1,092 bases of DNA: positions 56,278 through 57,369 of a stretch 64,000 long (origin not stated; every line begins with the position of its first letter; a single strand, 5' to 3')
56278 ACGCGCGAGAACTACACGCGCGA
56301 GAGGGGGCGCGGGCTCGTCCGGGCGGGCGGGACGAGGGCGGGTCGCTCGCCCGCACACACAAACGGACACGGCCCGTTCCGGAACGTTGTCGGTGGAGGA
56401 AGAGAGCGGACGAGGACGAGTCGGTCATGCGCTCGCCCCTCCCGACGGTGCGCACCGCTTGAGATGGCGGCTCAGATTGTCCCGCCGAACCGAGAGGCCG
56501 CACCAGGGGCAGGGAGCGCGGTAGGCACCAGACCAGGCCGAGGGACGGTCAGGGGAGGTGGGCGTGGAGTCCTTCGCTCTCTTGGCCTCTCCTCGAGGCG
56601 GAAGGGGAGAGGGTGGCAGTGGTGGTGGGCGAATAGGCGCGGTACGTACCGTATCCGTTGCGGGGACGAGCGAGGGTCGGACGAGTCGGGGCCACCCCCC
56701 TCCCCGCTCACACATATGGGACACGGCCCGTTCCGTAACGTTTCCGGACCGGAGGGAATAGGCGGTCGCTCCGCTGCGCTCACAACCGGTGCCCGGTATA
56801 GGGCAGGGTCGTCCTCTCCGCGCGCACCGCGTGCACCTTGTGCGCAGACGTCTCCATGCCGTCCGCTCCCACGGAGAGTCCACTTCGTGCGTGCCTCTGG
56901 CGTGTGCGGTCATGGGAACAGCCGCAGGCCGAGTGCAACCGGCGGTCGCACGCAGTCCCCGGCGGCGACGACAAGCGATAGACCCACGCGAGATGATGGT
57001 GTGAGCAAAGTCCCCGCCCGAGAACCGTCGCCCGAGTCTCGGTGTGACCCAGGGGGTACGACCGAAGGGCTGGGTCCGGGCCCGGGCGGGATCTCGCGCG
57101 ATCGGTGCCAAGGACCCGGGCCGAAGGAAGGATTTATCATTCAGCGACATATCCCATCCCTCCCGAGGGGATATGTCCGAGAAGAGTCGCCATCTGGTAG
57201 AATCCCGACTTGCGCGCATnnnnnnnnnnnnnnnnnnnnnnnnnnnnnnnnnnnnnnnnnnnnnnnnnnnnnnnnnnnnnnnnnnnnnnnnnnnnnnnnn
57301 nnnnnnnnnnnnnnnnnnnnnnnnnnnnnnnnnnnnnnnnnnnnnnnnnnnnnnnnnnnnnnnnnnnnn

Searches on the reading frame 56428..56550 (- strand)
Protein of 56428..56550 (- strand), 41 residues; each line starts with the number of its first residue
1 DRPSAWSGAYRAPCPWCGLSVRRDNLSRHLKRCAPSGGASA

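Call 69: search_solved_structures(query=A5, max_evalue=10, show_alignments=2)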
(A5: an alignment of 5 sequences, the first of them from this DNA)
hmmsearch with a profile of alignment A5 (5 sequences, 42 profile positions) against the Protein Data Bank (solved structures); distinct sequences matched with E-value up to 10: 53.
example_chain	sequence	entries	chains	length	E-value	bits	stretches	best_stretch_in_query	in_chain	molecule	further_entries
2i13_A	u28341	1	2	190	3.4e-10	42.5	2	15-33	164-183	Aart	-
1mey_C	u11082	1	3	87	8.2e-06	28.5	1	14-30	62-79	CONSENSUS ZINC FINGER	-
2yt9_A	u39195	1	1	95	0.0002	24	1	7-41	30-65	zinc finger-containing protein 1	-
8dey_C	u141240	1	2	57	0.0018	21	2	15-32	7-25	Zinc finger protein Helios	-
1x6h_A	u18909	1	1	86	0.035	16.9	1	15-39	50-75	Transcriptional repressor CTCF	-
2epq_A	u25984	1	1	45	0.037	16.8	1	8-41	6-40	POZ-, AT hook-, and zinc finger-containing protein 1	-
2mre_B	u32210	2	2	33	0.042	16.6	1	12-36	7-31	E3 ubiquitin-protein ligase RAD18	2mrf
2lo2_A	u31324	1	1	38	0.056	16.2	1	14-40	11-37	SAGA-associated factor 11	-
5vf0_B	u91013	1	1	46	0.061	16.1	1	12-37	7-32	E3 ubiquitin-protein ligase RAD18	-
6ml2_A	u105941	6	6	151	0.089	15.6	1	14-32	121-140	Zinc finger and BTB domain-containing protein 24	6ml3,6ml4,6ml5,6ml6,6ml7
1wjv_A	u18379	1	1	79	0.091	15.5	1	9-35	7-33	Cell growth regulating nucleolar protein LYAR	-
1sp1_A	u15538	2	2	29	0.11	15.3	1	14-32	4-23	SP1F3 | Transcription factor Sp1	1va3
2nab_A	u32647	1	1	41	0.12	15.1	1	15-32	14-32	Zinc finger protein 496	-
4gzn_C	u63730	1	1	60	0.15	14.8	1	14-32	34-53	Zinc finger protein 57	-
5us3_A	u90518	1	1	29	0.16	14.7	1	14-32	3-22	Heterogeneous-Backbone Variant of the Sp1-3 Zinc Finger: N-Me-Ala3, N-Me-Arg10, beta-3-Asp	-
9fhl_C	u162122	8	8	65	0.53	13.1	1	15-29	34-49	Small zinc finger protein HVO-2753-like zinc-binding pocket domain-containing protein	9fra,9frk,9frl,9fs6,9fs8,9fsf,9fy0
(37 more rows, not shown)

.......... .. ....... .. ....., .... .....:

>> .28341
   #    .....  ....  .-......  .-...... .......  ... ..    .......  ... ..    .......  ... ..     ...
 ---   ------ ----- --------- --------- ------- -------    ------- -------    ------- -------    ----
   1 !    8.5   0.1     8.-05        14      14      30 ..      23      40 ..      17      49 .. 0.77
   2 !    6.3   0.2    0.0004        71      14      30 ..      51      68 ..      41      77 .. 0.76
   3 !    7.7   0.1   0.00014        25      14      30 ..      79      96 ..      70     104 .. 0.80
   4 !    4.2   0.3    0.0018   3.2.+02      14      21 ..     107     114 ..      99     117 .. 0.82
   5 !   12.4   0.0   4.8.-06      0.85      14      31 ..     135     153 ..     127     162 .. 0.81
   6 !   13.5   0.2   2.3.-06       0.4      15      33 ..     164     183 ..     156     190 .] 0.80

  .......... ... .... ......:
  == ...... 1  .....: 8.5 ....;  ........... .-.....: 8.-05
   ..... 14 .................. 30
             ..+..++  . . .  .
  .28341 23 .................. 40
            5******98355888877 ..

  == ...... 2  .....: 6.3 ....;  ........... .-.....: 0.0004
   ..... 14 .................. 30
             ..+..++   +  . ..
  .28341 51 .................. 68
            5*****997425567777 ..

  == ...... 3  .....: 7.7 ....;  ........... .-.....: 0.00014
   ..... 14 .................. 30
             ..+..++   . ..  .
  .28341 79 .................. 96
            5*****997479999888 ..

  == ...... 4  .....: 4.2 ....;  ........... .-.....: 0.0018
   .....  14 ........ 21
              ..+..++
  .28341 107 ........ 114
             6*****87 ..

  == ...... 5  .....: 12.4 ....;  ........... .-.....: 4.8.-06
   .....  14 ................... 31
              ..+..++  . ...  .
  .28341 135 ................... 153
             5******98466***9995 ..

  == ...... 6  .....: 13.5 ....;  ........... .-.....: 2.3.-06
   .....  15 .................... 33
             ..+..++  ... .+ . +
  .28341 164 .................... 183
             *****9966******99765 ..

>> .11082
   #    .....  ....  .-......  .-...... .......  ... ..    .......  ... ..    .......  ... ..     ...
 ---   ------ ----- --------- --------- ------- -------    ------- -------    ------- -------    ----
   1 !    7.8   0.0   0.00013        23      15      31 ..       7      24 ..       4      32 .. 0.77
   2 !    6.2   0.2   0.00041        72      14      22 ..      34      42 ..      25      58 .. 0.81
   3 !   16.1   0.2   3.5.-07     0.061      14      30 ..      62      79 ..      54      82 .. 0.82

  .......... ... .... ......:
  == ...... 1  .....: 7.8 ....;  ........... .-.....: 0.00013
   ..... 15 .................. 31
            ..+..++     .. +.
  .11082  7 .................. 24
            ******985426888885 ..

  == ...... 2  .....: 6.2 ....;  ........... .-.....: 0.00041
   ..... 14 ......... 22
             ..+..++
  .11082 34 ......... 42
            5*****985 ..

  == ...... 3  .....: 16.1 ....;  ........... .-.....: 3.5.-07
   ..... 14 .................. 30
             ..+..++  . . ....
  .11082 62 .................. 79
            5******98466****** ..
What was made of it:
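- Closest known: UBZ4-type C2HC fingers. Same: This implies the same C-x2-C-x11-H-x3-C spacing, whereas alignment to C2H2 fingers needs a one-residue gap (call 69).
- The ZnF2 profile hits Aart, a consensus finger, RAD18 UBZ and Sgf11 (call 69).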

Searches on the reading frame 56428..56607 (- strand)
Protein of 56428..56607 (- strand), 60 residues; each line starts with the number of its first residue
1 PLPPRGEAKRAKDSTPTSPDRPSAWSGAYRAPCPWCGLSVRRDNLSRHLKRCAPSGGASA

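Call 32: find_homologous_proteins(query=A1, max_evalue=1)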
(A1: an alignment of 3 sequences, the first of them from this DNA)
Query A1 (3 sequences): 20 candidates shared short words with the query, none scored E <= 1.
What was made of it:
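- Tried and rejected: A profile search of the 5.8-billion-protein set with the 60-column ZnF2 tail alignment returned nothing at E <= 1 (call 32).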

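Call 54: find_related_loci(query=A1, collection=viral_contigs, flank=10000)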
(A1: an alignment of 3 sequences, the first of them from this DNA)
Query A1 (60 aa) in viral_contigs; peptide patterns used: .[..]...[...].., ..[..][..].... (x = any residue, [..] = any of these).
110 stretches matched a pattern; 1 encode a relative of the query (tblastn E <= 1e-3); 1 distinct loci.
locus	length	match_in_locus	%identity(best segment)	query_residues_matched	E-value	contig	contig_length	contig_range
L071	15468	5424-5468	73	36-50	8e-6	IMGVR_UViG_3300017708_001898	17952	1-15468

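Call 56: find_related_loci(query=A1, collection=metagenome_contigs, flank=10000)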
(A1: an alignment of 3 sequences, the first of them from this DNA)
Query A1 (60 aa) in metagenome_contigs; peptide patterns used: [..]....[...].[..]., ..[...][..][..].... (x = any residue, [..] = any of these).
600 stretches matched a pattern (row limit reached: there are more); 4 encode a relative of the query (tblastn E <= 1e-3); 4 distinct loci.
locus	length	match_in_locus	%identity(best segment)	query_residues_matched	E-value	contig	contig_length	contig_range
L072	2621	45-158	74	18-55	5e-15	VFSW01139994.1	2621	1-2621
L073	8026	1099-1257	55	1-60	5e-15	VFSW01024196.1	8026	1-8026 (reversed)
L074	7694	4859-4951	74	24-53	6e-12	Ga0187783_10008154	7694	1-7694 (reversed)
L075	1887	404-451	88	33-48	2e-7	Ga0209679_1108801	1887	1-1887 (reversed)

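Call 76: search_protein_families(library=phrogs, max_evalue=0.1, proteins=[L074:4331-4993:+, L074:2572-3678:+])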
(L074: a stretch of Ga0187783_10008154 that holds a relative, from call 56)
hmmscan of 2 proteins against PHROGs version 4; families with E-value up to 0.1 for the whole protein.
L074:4331-4993:+ (221 aa): 0 families

L074:2572-3678:+ (369 aa): 1 family
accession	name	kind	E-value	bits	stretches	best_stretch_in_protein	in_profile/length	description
phrog_13105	-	unknown function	0.083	13.5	0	79-112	20-57/239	-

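Call 78: search_protein_families(library=ncbifam, max_evalue=0.1, proteins=[L074:3678-4331:+, L074:2572-3678:+])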
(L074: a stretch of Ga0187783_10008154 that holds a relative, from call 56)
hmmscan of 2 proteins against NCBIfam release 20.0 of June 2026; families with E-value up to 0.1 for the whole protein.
L074:3678-4331:+ (218 aa): 2 families
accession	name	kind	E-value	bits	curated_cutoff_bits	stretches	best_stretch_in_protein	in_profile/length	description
NF033518.0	transpos_IS607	equivalog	0.031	13.8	110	1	4-82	56-132/187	IS607 family transposase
TIGR02939.1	RpoE_Sigma70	equivalog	0.066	13.2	236.15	0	171-216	138-184/190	RNA polymerase sigma factor RpoE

L074:2572-3678:+ (369 aa): 0 families

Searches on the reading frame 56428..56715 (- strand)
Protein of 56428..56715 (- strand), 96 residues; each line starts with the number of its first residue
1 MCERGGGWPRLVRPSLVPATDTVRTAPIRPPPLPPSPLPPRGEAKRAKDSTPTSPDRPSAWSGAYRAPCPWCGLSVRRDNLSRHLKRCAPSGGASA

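Call 106: predict_structure(alignment_id=A8)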
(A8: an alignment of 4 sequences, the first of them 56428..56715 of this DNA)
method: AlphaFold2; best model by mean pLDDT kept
length: 96 residues; sequences in the alignment: 4
mean_pLDDT: 63.5   pTM: 0.28
mean pLDDT of the five models: 63.5, 62.3, 60.5, 60.2, 58.3
residues with pLDDT >= 90: 0; 70-90: 29; 50-70: 55; < 50: 12
segments of 3 or more residues with pLDDT < 50: 94-96
pLDDT, mean of each block of 10 residues (from residue 1): 55 55 61 68 52 51 71 85 82 49
secondary structure, 60 per line:
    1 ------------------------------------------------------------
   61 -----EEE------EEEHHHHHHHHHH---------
elements in order: E66-68 E75-77 H78-87
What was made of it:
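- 56452..56535 (-): C2HC finger core, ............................. The Cys...Cys span is 56452-56511, with spacing C-x2-C-x11-H-x3-C. AlphaFold predicts strand-strand-helix at residues 66-87 with pLDDT 71-85 (call 106).
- The AlphaFold ZnF2 finger has pLDDT 71-85 with a strand-strand-helix arrangement (call 106).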

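Call 108: fold_search(model_id=the predicted structure, library=pdb)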
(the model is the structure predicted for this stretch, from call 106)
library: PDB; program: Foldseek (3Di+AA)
matches with E <= 10: 30; with E <= 0.001: 0
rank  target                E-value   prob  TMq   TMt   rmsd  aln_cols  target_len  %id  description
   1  2epc_MODEL_1_A        4.0e-01  0.57  0.26  0.53   6.8        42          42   28  Solution structure of Zinc finger domain 7 in Zinc finger protein 32 (released 2007-10-02)
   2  2lo2_MODEL_1_A        6.2e-01  0.75  0.26  0.58   3.0        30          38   30  Solution structure of Sgf11(63-99) zinc finger domain (released 2012-01-25)
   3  2ept_MODEL_1_A        1.5e+00  0.18  0.25  0.46   4.7        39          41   31  Solution structure of the first C2H2 type zinc finger domain of Zinc finger protein 32 (released 2007-10-02)
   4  5vf0_MODEL_1_B        1.9e+00  0.66  0.24  0.52   0.5        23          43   30  Solution NMR structure of human RAD18 (198-240) in complex with ubiquitin (released 2017-05-17)
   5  2mrf_MODEL_1_A        2.1e+00  0.25  0.23  0.58   2.7        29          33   28  NMR structure of the ubiquitin-binding zinc finger (UBZ) domain from human Rad18 (released 2014-10-01)
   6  4fk5_C                2.6e+00  0.47  0.25  0.26   0.9        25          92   36  Structure of the SAGA Ubp8(S144N)/Sgf11/Sus1/Sgf73 DUB module (released 2012-07-25)
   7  5ywr_B                2.6e+00  0.30  0.20  0.22   0.7        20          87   40  Crystal Structure of RING E3 ligase ZNRF1 in complex with Ube2N (Ubc13) (released 2018-06-06)
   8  2ema_MODEL_1_A        2.6e+00  0.13  0.25  0.43   6.8        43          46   35  Solution structure of the C2H2 type zinc finger (region 312-344) of human Zinc finger protein 347 (released 2007-10-02)
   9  3vht_B                2.8e+00  0.51  0.24  0.09   0.6        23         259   30  Crystal structure of GFP-Wrnip1 UBZ domain fusion protein in complex with ubiquitin (released 2012-10-10)
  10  3mhh_C                3.5e+00  0.41  0.25  0.26   0.9        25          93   36  Structure of the SAGA Ubp8/Sgf11/Sus1/Sgf73 DUB module (released 2010-04-21)
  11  2emi_MODEL_1_A        4.0e+00  0.09  0.24  0.44   5.8        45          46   27  Solution structure of the C2H2 type zinc finger (region 547-579) of human Zinc finger protein 484 (released 2007-10-02)
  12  2elo_MODEL_1_A        4.4e+00  0.09  0.24  0.50   5.4        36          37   25  Solution structure of the 12th C2H2 zinc finger of human Zinc finger protein 406 (released 2008-04-01)
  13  6aqr_C                4.7e+00  0.28  0.23  0.26   0.7        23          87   39  SAGA DUB module Ubp8(C146A)/Sgf11/Sus1/Sgf73 bound to monoubiquitin (released 2018-07-04)
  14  4zux_W                4.7e+00  0.28  0.23  0.25   0.7        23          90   39  SAGA DUB module Ubp8/Sgf11/Sus1/Sgf73 bound to ubiqitinated nucleosome (released 2016-02-24)
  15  2elp_MODEL_1_A        4.7e+00  0.09  0.21  0.47   5.0        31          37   26  Solution structure of the 13th C2H2 zinc finger of human Zinc finger protein 406 (released 2008-04-01)
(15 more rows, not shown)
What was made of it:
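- On Classical C2H2 zinc finger (PF00096 / PF13894): The ZnF2 AlphaFold model has E66-68, E75-77 and H78-87 at pLDDT 71-85 (call 106), and its Foldseek top hits are all zinc fingers but with E >= 0.4 (call 108).
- Closest known: UBZ4-type C2HC fingers. Same: The Foldseek top hits include RAD18, WRNIP1 and Sgf11 at rmsd 0.5-0.9 A over 20-25 residues (call 108).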

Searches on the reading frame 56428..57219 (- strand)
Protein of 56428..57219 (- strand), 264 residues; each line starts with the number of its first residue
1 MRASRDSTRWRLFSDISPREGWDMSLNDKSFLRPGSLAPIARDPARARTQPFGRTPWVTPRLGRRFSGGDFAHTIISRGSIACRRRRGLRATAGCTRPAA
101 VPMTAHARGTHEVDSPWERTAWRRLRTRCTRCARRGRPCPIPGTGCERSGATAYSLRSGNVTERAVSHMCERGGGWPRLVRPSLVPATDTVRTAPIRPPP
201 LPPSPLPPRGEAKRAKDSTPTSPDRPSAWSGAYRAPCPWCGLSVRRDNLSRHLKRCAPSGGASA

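Call 11: search_protein_families(library=pfam, max_evalue=1, proteins=[window:56428-57219:-])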
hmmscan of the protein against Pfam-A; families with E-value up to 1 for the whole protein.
window:56428-57219:- (264 aa): 2 families
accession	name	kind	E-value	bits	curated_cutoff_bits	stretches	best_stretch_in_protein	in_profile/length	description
PF00096.32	zf-C2H2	-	0.086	13.8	25.2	1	237-255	3-22/23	Zinc finger, C2H2 type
PF13894.12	zf-C2H2_4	-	0.58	11.5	27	1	237-255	3-22/24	C2H2-type zinc finger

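Call 85: find_homologous_proteins(query=window:56428-57219:-, max_evalue=10)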
Query window:56428-57219:- (264 aa): 4 proteins with E <= 10 among 2089 candidates.
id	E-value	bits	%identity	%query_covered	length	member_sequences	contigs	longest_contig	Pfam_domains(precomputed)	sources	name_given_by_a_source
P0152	1.1e-155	535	100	91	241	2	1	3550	-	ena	-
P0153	1.4e-36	145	70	47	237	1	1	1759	-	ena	-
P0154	5.5e-19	87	56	43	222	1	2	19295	-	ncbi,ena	-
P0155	3.7e-1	28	78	12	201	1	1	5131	-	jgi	jgi:hypothetical protein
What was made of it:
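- Tried and rejected: The full ORF query worked later (call 85).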

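Call 87: find_encoding_contigs(protein=P0154, flank=10000)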
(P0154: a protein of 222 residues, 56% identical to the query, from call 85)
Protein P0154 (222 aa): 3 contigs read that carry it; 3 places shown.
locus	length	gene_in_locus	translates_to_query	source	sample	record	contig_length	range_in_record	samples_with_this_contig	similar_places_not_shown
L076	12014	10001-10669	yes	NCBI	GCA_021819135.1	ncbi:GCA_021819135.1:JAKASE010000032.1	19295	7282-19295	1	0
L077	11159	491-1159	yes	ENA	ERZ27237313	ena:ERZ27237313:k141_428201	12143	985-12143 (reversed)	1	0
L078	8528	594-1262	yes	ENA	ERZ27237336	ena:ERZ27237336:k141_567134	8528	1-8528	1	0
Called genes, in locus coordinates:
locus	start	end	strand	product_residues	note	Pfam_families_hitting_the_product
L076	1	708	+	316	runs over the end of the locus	PF02775:TPP_enzyme_C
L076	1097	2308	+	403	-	-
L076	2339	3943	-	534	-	-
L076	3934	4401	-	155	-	-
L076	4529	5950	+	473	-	-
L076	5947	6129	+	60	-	-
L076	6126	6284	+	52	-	-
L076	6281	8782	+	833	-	PF09250:Prim-Pol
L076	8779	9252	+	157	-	-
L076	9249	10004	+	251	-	PF00239:Resolvase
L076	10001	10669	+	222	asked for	-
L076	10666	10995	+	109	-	-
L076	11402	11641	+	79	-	-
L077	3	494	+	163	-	?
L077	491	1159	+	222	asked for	-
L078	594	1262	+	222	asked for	-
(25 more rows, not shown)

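Call 88: find_encoding_contigs(protein=P0153, flank=10000)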
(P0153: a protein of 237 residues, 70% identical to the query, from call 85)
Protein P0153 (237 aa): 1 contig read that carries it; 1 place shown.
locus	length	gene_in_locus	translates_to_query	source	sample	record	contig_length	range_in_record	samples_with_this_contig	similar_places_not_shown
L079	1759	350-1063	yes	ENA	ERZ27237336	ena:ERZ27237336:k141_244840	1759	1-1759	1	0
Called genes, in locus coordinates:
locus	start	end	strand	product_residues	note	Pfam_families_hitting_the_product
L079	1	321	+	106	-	?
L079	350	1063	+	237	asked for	-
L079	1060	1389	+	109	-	-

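Call 91: search_protein_families(library=pfam, max_evalue=0.01, proteins=[L076:1097-2305:+, L076:2339-3943:-, L076:3934-4401:-, L076:4529-5947:+, L076:6281-8779:+, L076:8779-9249:+, L076:9249-10001:+, L076:10001-10666:+, L076:10666-10992:+, L076:11402-11638:+])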
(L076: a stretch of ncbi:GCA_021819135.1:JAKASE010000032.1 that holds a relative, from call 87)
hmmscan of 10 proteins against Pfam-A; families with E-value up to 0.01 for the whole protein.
L076:1097-2305:+ (403 aa): 0 families

L076:2339-3943:- (534 aa): 0 families

L076:3934-4401:- (155 aa): 0 families

L076:4529-5947:+ (473 aa): 2 families
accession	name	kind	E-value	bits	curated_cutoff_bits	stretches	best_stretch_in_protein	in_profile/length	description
PF08281.18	Sigma70_r4_2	-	0.00021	21.3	25.7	1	411-445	17-52/54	Sigma-70, region 4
PF02796.21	HTH_7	-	0.00056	20.4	23.8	1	402-435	1-37/45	Helix-turn-helix domain of resolvase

L076:6281-8779:+ (833 aa): 1 family
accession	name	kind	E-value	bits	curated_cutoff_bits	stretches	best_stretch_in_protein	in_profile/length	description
PF09250.16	Prim-Pol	-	1.3e-41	143.1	22.8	1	8-155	1-150/158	Bifunctional DNA primase/polymerase, N-terminal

L076:8779-9249:+ (157 aa): 0 families

L076:9249-10001:+ (251 aa): 1 family
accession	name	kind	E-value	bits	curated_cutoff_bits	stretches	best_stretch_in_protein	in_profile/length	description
PF00239.26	Resolvase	-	7.8e-17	62.2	23.3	1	11-168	5-142/145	Resolvase, N terminal domain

L076:10001-10666:+ (222 aa): 0 families

L076:10666-10992:+ (109 aa): 3 families
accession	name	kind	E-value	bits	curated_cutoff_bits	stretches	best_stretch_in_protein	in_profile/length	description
PF10400.15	Vir_act_alpha_C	-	0.0035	18.4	22.4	1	20-66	6-49/78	Virulence activator alpha C-term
PF13542.12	HTH_Tnp_ISL3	-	0.0051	16.7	27.4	0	65-94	18-46/51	Helix-turn-helix domain of transposase family ISL3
PF13384.12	HTH_23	-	0.0093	16.2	24.6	0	65-99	8-42/50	Homeodomain-like domain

L076:11402-11638:+ (79 aa): 0 families
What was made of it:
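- Closest known: Archaeal integrative plasmids with a Prim-Pol replicase and an integrase at a tRNA gene. Same: The intact relative L076 has an integrase, an 833-aa Prim-Pol protein and small DNA-binding genes (calls 87, 91).
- The L076 operon order is Prim-Pol, 157 aa, resolvase, ZnF2, 109 aa, 79 aa (calls 87, 91).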
